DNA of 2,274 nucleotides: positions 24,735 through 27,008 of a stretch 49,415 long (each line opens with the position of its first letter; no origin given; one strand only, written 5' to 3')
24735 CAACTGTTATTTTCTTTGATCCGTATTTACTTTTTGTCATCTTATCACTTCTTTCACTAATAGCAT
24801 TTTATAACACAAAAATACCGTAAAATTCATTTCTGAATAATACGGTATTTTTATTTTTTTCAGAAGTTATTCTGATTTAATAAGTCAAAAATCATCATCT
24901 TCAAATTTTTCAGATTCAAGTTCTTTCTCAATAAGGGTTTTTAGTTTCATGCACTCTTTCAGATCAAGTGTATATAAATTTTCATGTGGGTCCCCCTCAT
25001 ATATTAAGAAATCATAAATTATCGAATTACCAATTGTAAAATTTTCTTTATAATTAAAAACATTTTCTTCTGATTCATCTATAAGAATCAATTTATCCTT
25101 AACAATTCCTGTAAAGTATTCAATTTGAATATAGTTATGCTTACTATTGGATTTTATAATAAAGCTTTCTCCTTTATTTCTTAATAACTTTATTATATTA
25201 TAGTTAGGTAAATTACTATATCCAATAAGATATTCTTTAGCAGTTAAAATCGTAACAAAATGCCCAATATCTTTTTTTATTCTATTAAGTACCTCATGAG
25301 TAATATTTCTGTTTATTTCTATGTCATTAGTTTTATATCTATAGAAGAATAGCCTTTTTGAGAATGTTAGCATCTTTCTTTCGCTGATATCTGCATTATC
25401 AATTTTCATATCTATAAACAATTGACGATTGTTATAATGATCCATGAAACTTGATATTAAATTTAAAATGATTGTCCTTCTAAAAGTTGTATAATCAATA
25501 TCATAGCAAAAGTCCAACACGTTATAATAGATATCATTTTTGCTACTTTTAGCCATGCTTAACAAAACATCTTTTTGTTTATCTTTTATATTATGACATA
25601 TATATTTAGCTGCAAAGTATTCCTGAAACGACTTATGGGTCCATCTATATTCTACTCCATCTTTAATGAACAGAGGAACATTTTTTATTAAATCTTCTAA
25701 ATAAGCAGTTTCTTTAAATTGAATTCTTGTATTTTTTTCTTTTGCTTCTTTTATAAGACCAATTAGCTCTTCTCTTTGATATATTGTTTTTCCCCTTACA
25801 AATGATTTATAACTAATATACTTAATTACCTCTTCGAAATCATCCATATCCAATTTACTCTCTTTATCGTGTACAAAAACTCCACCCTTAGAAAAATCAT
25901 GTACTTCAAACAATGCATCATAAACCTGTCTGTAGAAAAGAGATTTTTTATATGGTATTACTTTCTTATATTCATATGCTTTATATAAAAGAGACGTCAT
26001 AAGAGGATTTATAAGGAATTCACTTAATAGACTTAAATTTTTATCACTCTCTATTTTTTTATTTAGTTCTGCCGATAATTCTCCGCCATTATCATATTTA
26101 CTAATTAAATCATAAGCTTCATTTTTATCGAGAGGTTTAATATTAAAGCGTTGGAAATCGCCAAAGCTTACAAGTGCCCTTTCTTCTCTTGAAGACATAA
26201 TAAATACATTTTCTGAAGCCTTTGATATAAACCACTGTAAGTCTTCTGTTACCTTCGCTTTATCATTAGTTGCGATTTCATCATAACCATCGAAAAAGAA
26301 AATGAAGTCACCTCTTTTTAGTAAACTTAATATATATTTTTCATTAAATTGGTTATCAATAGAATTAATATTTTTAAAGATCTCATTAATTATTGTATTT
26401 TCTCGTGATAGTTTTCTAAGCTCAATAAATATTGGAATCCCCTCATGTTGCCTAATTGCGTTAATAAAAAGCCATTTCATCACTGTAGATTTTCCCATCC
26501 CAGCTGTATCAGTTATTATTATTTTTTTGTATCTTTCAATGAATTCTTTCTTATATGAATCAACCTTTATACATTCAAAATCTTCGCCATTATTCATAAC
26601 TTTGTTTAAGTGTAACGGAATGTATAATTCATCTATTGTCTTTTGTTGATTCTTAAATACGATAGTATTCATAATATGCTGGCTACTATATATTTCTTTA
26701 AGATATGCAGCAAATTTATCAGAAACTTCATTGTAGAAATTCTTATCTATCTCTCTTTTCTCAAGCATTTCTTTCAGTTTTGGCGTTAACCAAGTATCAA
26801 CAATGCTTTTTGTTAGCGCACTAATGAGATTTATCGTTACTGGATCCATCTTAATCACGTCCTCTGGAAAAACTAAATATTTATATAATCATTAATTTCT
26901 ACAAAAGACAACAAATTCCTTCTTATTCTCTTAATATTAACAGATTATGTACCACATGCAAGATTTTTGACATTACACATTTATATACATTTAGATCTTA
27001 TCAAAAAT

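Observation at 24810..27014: NACHT/STAND NTPase cassette inserted into the replication module and bracketed by a 13-bp direct repeat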

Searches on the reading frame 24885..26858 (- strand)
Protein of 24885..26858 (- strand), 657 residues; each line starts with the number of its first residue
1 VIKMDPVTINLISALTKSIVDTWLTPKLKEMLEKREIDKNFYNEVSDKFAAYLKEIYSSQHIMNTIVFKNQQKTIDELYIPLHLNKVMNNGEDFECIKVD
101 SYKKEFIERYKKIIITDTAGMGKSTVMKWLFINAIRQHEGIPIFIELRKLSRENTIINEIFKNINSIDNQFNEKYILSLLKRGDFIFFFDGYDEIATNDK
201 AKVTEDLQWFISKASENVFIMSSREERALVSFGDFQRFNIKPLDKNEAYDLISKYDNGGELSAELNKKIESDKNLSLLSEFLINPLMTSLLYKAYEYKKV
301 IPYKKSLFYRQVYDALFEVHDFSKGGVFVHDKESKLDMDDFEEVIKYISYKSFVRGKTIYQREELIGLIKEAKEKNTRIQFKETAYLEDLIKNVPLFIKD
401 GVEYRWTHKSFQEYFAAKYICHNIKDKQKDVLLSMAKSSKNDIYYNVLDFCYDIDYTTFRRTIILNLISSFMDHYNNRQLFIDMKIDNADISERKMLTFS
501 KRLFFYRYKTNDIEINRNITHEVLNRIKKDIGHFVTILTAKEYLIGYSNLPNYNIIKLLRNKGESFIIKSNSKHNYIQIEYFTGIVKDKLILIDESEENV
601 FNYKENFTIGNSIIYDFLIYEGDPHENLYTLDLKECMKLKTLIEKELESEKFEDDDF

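Call 4: search_protein_families(library=pfam, proteins=[window:24885-26858:-], max_evalue=0.01)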
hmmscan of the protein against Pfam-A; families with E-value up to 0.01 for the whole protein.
window:24885-26858:- (657 aa): 4 families
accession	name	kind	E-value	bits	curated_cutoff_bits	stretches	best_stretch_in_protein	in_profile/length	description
PF22711.1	SNaCT5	-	1.1e-15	58.8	27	1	454-646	1-195/196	Short NACHT-associated C-Terminal domain, family 5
PF05729.18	NACHT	-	1.1e-08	35.5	26.7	1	113-255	3-163/167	NACHT domain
PF20720.3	nSTAND3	-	0.00064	19.9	27.2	1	105-226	12-113/155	Novel STAND NTPase 3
PF17776.6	NLRC4_HD2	-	0.0012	19.8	33.1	1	408-442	1-35/121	NLRC4 helical domain HD2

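Call 5: search_protein_families(library=padloc, proteins=[window:24885-26858:-], max_evalue=0.01)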
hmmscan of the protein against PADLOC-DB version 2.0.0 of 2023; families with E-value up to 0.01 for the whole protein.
window:24885-26858:- (657 aa): 1 family
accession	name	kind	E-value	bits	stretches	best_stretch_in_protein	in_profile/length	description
PDLC02888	DpdH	-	0.0027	14.2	1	73-131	25-83/622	DpdH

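Call 9: find_homologous_proteins(query=window:24885-26858:-)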
Query window:24885-26858:- (657 aa): 1710 proteins with E <= 0.001 among 8000 candidates; the best 120 are listed.
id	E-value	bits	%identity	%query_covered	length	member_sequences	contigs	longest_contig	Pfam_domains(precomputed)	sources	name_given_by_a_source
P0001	0.0e+0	1438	100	100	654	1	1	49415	PF22711.2,PF05729.19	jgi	jgi:hypothetical protein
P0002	4.5e-261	886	63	100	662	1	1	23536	PF22711.2,PF05729.19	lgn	-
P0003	2.4e-256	870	66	95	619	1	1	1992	PF22711.2,PF05729.19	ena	-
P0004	1.8e-227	775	57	100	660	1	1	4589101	PF22711.2,PF05729.19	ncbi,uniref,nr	ncbi:NACHT domain-containing protein [Crassaminicella profunda]|uniref:NACHT domain-containing prote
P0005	1.3e-166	574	46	99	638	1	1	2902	PF22711.2,PF05729.19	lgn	-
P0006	7.4e-162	558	46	98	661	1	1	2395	PF22711.2,PF05729.19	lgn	-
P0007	2.8e-160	553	45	97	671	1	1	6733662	PF22711.2,PF05729.19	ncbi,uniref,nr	ncbi:hypothetical protein QFZ31_005877 [Neobacillus niacini]|uniref:NACHT domain-containing protein 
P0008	1.6e-159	551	47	92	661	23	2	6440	PF22711.2,PF05729.19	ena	-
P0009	6.7e-158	545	45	97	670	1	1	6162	PF22711.2,PF05729.19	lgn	-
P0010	5.8e-153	529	43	98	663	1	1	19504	PF22711.2,PF05729.19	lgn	-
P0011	7.5e-153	528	44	96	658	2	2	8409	PF22711.2,PF05729.19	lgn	-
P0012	1.2e-151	525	43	98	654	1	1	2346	PF22711.2,PF05729.19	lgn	-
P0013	8.7e-151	522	43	98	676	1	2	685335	PF22711.2,PF05729.19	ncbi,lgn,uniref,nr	ncbi:NACHT domain-containing protein [Tissierella sp.]|uniref:NACHT domain-containing protein n=1 Ta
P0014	2.9e-150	520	51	76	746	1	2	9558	PF22711.2,PF05729.19,PF00931.29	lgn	-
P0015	4.4e-150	519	43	98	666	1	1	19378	PF22711.2,PF05729.19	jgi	-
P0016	4.9e-150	519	53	71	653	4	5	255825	PF22711.2,PF05729.19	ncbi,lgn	ncbi:NACHT domain-containing protein [Clostridium botulinum]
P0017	1.5e-149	518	44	98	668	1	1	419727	PF22711.2,PF05729.19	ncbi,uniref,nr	ncbi:NACHT domain-containing protein [Bacillus sp. AFS096315]|uniref:NACHT domain-containing protein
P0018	8.3e-149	515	46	100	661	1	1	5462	PF22711.2,PF05729.19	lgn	-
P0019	4.8e-148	513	44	98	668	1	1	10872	PF22711.2,PF05729.19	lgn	-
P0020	5.6e-148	512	44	99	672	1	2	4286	PF22711.2,PF05729.19,PF00931.29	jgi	jgi:NACHT domain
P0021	1.4e-147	511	43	99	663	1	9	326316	PF22711.2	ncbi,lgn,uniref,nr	ncbi:hypothetical protein FDF69_07905 [Clostridium sporogenes]|uniref:NACHT domain-containing protei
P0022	3.3e-147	510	45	98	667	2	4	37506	PF22711.2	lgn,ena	-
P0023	5.3e-147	509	42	98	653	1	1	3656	PF22711.2,PF05729.19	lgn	-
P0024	8.0e-147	509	45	98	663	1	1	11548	PF22711.2,PF05729.19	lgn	-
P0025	4.0e-146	506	44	96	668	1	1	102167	PF22711.2,PF05729.19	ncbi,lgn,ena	-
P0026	1.4e-145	504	43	97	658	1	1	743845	PF22711.2,PF05729.19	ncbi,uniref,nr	ncbi:NACHT domain-containing protein [Peribacillus simplex]|uniref:NACHT domain-containing protein n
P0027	1.6e-145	504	41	98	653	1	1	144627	PF22711.2,PF05729.19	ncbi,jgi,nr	ncbi:MAG: hypothetical protein QOH49_2576 [Acidobacteriota bacterium]|jgi:hypothetical protein|nr:hy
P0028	2.2e-145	504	43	96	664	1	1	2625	PF22711.2,PF05729.19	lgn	-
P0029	7.7e-145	502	44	97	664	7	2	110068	PF22711.2,PF05729.19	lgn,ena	-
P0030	1.2e-144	501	44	97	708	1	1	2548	PF22711.2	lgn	-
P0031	1.8e-144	501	44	97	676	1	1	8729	PF22711.2,PF05729.19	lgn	-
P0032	2.0e-144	501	41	97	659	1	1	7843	PF22711.2,PF05729.19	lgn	-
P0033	2.2e-144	500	42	97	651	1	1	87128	PF22711.2,PF05729.19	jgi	jgi:hypothetical protein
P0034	3.7e-144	500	42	100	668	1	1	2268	PF22711.2,PF05729.19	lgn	-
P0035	6.7e-144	499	41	91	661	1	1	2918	PF22711.2,PF05729.19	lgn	-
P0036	9.4e-144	498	38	98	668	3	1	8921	PF22711.2,PF05729.19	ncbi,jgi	-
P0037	1.7e-143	498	42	98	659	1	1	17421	PF22711.2,PF05729.19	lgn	-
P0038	2.2e-143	497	50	74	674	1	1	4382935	PF22711.2,PF05729.19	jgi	jgi:hypothetical protein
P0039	2.5e-143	497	42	92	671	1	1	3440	PF22711.2,PF05729.19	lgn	-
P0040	3.1e-143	497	44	98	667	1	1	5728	PF22711.2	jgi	jgi:hypothetical protein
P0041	5.0e-143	496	43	92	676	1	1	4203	PF22711.2,PF05729.19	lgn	-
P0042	5.1e-143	496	40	97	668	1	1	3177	PF22711.2,PF05729.19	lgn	-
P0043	6.9e-143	496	49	75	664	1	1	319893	PF22711.2,PF05729.19,PF20720.4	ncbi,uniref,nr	ncbi:hypothetical protein KQI88_15875 [Alkaliphilus sp. MSJ-5]|uniref:Short NACHT-associated C-termi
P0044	8.5e-143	495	49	75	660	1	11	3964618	PF22711.2,PF05729.19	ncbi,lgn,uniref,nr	ncbi:NACHT domain-containing protein [Clostridium kluyveri]|uniref:Uncharacterized protein n=2 Tax=C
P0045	1.5e-142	494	44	98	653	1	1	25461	PF22711.2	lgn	-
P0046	1.9e-142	494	40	98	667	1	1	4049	PF22711.2,PF05729.19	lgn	-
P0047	2.1e-142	494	39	98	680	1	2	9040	PF22711.2,PF05729.19,PF20720.4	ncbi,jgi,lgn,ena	-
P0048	2.4e-142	494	39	98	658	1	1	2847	PF22711.2,PF05729.19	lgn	-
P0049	2.6e-142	494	43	96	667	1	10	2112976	PF22711.2,PF05729.19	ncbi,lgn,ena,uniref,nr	ncbi:NACHT domain-containing protein [Clostridium perfringens]|uniref:NACHT domain-containing protei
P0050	4.0e-142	493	42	98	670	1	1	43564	PF22711.2,PF05729.19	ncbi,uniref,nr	ncbi:NACHT domain-containing protein [Lysinibacillus xylanilyticus]|uniref:Uncharacterized protein n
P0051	5.1e-142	493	47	77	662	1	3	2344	PF22711.2,PF05729.19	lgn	-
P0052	6.7e-142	492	43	98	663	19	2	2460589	PF22711.2,PF05729.19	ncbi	ncbi:MAG: NACHT domain-containing protein [Clostridium perfringens]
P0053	6.9e-142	492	44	98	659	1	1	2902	PF22711.2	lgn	-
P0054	7.1e-142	492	40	96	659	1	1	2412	PF22711.2,PF05729.19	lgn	-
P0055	7.5e-142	492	40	98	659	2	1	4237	PF22711.2,PF05729.19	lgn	-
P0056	8.8e-142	492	52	70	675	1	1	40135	PF22711.2,PF05729.19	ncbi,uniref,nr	ncbi:NACHT domain-containing protein [Paraclostridium bifermentans]|uniref:NACHT domain-containing p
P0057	1.3e-141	491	43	85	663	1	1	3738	PF22711.2,PF05729.19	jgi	jgi:hypothetical protein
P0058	1.4e-141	491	44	97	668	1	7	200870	PF22711.2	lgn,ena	-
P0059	1.5e-141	491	42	98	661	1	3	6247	PF22711.2,PF05729.19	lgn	-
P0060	6.0e-141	489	42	99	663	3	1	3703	PF22711.2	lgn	-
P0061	6.3e-141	489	43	98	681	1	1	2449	PF22711.2,PF05729.19,PF20720.4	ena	-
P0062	8.7e-141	489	40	98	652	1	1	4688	PF22711.2,PF05729.19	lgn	-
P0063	9.2e-141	489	42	98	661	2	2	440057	PF22711.2,PF05729.19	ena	-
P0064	9.9e-141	488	43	98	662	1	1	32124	PF22711.2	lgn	-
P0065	1.5e-140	488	52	70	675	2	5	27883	PF22711.2,PF05729.19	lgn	-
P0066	2.2e-140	487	46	76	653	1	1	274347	PF22711.2,PF05729.19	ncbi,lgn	-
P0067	3.2e-140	487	41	99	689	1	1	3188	PF22711.2,PF05729.19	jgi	jgi:hypothetical protein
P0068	4.2e-140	486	44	91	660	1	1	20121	PF22711.2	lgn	-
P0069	2.1e-139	484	40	98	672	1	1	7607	PF22711.2,PF05729.19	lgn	-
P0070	2.3e-139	484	38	98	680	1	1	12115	PF22711.2,PF05729.19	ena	-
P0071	2.5e-139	484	43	99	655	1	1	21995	PF22711.2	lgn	-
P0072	6.7e-139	482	43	98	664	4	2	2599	PF22711.2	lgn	-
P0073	7.8e-139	482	50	71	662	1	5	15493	PF22711.2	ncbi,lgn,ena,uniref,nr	ncbi:MAG: hypothetical protein SO128_12390 [Clostridium cadaveris]|uniref:NACHT domain-containing pr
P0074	8.2e-139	482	43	99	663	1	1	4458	PF22711.2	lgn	-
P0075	9.0e-139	482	44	98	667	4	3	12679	PF22711.2,PF05729.19,PF17776.7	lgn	-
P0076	1.3e-138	481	45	79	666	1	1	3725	PF22711.2,PF05729.19,PF00931.29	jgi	jgi:hypothetical protein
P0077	1.3e-138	481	43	85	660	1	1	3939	PF22711.2,PF05729.19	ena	-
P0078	3.2e-138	480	50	74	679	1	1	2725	PF22711.2,PF05729.19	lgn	-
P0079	3.8e-138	480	42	97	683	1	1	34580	PF22711.2,PF05729.19,PF20720.4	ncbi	ncbi:TPA: NACHT domain-containing NTPase [Clostridioides difficile]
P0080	7.7e-138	479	38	98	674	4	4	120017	PF22711.2,PF05729.19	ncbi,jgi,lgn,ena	-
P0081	9.2e-138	479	39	97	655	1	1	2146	PF22711.2,PF05729.19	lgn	-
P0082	1.1e-137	478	53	70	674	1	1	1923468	PF22711.2,PF05729.19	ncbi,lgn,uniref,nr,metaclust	ncbi:NACHT domain-containing protein [Paraclostridium sordellii]|uniref:NACHT domain-containing prot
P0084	1.9e-137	478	40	97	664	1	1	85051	PF22711.2,PF05729.19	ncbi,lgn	ncbi:MAG TPA: NACHT domain-containing protein [Pyrinomonadaceae bacterium]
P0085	3.3e-137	477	41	97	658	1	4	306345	PF22711.2,PF05729.19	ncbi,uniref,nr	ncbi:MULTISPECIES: NACHT domain-containing protein [unclassified Clostridium]|uniref:NACHT domain-co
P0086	3.3e-137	477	52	70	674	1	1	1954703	PF22711.2,PF05729.19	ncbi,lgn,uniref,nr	ncbi:Predicted NTPase (NACHT family) [[Clostridium] sordellii]|uniref:NACHT domain-containing protei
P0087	3.5e-137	477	39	99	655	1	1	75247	PF22711.2,PF05729.19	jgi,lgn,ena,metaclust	metaclust:\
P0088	4.0e-137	476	52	70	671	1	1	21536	PF22711.2,PF05729.19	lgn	-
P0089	4.4e-137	476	42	97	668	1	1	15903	PF22711.2,PF05729.19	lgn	-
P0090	6.9e-137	476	41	99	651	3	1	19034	PF22711.2,PF05729.19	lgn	-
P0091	8.0e-137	475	47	74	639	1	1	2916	PF22711.2,PF05729.19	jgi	jgi:hypothetical protein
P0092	9.3e-137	475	43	95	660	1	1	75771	PF22711.2,PF05729.19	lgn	-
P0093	6.6e-136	472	38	98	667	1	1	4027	PF22711.2,PF05729.19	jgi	jgi:hypothetical protein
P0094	1.1e-135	472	43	97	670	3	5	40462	PF22711.2,PF05729.19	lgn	-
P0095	1.3e-135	472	42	99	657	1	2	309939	PF22711.2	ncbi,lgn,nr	ncbi:TPA: hypothetical protein I9Z60_001610 [Clostridium perfringens]|nr:hypothetical protein [Clost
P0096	1.8e-135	471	37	97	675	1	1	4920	PF22711.2,PF05729.19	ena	-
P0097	2.4e-135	471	40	98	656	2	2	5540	PF22711.2,PF05729.19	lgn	-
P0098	2.5e-135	471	42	92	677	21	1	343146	PF22711.2,PF05729.19,PF20720.4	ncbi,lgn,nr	ncbi:NB-ARC domain-containing protein [Clostridioides difficile]|nr:NB-ARC domain-containing protein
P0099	4.1e-135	470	42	97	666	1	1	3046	PF22711.2,PF05729.19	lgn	-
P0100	4.8e-135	470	40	97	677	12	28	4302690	PF22711.2,PF05729.19,PF20720.4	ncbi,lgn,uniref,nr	ncbi:hypothetical protein LA791_010440 [Clostridioides difficile]|uniref:NACHT domain-containing pro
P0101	5.1e-135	470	47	77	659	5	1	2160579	PF22711.2,PF05729.19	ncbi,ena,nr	ncbi:hypothetical protein P7A61_05300 [Clostridium perfringens]|nr:hypothetical protein [Clostridium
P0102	5.7e-135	469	41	95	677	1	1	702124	PF22711.2,PF05729.19,PF20720.4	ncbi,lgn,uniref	ncbi:NB-ARC domain-containing protein [Clostridioides sp. ES-S-0001-03]|uniref:NACHT domain-containi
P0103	6.2e-135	469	41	95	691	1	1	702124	PF22711.2,PF05729.19,PF20720.4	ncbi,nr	ncbi:hypothetical protein IC174_06460 [Clostridioides sp. ES-S-0001-03]|nr:hypothetical protein [Clo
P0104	7.1e-135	469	44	76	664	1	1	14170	PF22711.2,PF05729.19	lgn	-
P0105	7.4e-135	469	44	76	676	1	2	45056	PF22711.2,PF05729.19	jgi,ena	jgi:hypothetical protein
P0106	9.1e-135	469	42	97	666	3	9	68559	PF22711.2,PF05729.19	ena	-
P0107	7.8e-134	466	40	97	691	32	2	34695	PF22711.2,PF05729.19,PF20720.4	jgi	jgi:hypothetical protein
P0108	8.8e-134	465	42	97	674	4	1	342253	PF22711.2,PF05729.19,PF20720.4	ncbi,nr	ncbi:NB-ARC domain-containing protein [Clostridioides difficile]|nr:NB-ARC domain-containing protein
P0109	1.2e-133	465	44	75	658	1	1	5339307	PF22711.2,PF05729.19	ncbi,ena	-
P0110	3.2e-133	464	37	99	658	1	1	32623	PF22711.2,PF05729.19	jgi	jgi:hypothetical protein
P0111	3.4e-133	463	49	72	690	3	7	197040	PF22711.2,PF05729.19,PF20720.4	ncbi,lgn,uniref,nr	ncbi:TPA: NACHT domain-containing protein [Clostridioides difficile]|uniref:NACHT domain-containing 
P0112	4.4e-133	463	48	74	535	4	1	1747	PF22711.2,PF05729.19,PF20720.4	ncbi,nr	ncbi:hypothetical protein KWU03_19980, partial [Clostridioides difficile]|nr:hypothetical protein [C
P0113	5.0e-133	463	44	77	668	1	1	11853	PF22711.2,PF05729.19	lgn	-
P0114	1.4e-132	461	39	98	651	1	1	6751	PF22711.2,PF05729.19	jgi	jgi:hypothetical protein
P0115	2.2e-132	461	41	92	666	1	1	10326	PF22711.2,PF05729.19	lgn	-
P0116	2.4e-132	461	40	85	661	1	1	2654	PF05729.19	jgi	jgi:hypothetical protein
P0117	2.4e-132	461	39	99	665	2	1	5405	PF22711.2,PF05729.19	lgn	-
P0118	3.9e-132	460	39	97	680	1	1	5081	PF22711.2,PF05729.19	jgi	-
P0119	5.7e-132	459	44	75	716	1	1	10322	PF22711.2,PF05729.19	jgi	jgi:hypothetical protein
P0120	7.2e-132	459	38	98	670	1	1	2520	PF22711.2,PF05729.19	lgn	-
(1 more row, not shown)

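Call 11: search_protein_families(library=ncbifam, proteins=[window:24885-26858:-], max_evalue=0.01)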
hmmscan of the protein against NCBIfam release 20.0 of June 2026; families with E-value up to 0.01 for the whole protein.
window:24885-26858:- (657 aa): 1 family
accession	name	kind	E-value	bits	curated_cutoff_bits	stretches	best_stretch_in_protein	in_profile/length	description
NF058535.1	antiphage_EruA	equivalog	2e-07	29.6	1000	1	186-427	71-310/1318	NACHT domain-containing antiphage protein EruA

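Call 12: search_protein_families(library=phrogs, proteins=[window:24885-26858:-], max_evalue=0.001)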
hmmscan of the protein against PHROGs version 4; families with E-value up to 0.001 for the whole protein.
window:24885-26858:- (657 aa): 2 families
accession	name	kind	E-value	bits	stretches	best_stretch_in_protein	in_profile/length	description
phrog_18297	-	unknown function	4.3e-146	489.1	1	6-652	16-667/672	-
phrog_32986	-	unknown function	7.5e-27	95.2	1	110-472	91-451/596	-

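Call 18: search_solved_structures(query=window:24885-26849:-, max_evalue=0.01, show_alignments=2)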
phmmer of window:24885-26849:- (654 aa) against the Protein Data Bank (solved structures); distinct sequences matched with E-value up to 0.01: 0.

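Call 22: find_encoding_contigs(protein=P0002, flank=8000, max_places=4)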
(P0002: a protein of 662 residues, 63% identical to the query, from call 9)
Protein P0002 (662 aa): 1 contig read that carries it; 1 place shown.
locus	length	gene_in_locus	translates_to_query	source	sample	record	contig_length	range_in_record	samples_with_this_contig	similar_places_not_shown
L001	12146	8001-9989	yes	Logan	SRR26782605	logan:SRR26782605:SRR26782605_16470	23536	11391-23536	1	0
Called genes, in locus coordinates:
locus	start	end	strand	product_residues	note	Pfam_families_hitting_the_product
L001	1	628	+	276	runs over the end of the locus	PF09681:Phage_rep_org_N, PF07261:DnaB_2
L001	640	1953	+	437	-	PF00772:DnaB, PF03796:DnaB_C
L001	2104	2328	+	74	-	-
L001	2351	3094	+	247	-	-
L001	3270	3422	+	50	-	-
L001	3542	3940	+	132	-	-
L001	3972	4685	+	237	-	-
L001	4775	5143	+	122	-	-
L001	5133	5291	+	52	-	-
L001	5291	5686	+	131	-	PF05866:RusA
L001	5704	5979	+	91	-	-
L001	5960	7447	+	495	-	PF00145:DNA_methylase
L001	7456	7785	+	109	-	-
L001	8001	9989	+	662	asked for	PF05729:NACHT, PF22711:SNaCT5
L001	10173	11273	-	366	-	-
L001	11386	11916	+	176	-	-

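Call 23: find_encoding_contigs(protein=P0004, flank=8000, max_places=3)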
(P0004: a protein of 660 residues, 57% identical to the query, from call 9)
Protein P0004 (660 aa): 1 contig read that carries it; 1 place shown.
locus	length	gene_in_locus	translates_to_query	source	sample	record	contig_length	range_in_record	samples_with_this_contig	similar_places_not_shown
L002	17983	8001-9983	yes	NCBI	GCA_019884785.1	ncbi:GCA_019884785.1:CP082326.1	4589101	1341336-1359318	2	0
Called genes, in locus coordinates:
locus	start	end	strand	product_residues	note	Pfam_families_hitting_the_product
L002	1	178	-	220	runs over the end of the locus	PF02146:SIR2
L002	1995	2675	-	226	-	-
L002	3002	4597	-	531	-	PF00239:Resolvase, PF07508:Recombinase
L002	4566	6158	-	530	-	PF00239:Resolvase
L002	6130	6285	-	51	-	-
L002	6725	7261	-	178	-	-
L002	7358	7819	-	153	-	PF12844:HTH_19, PF13560:HTH_31, PF01381:HTH_3, PF13443:HTH_26 (weak)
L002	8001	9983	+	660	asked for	PF05729:NACHT, PF22711:SNaCT5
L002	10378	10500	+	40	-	-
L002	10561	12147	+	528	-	PF00239:Resolvase, PF07508:Recombinase, PF13408:Zn_ribbon_recom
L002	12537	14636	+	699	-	PF00072:Response_reg, PF00989:PAS, PF13188:PAS_8, PF08448:PAS_4 (weak), PF13426:PAS_9, PF24820:Diguanyl_cycl_sensor (weak), PF00990:GGDEF, PF00563:EAL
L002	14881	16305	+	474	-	PF04055:Radical_SAM, PF06968:BATS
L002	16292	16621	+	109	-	-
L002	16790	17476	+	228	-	PF09560:Spore_YunB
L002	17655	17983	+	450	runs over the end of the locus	PF00209:SNF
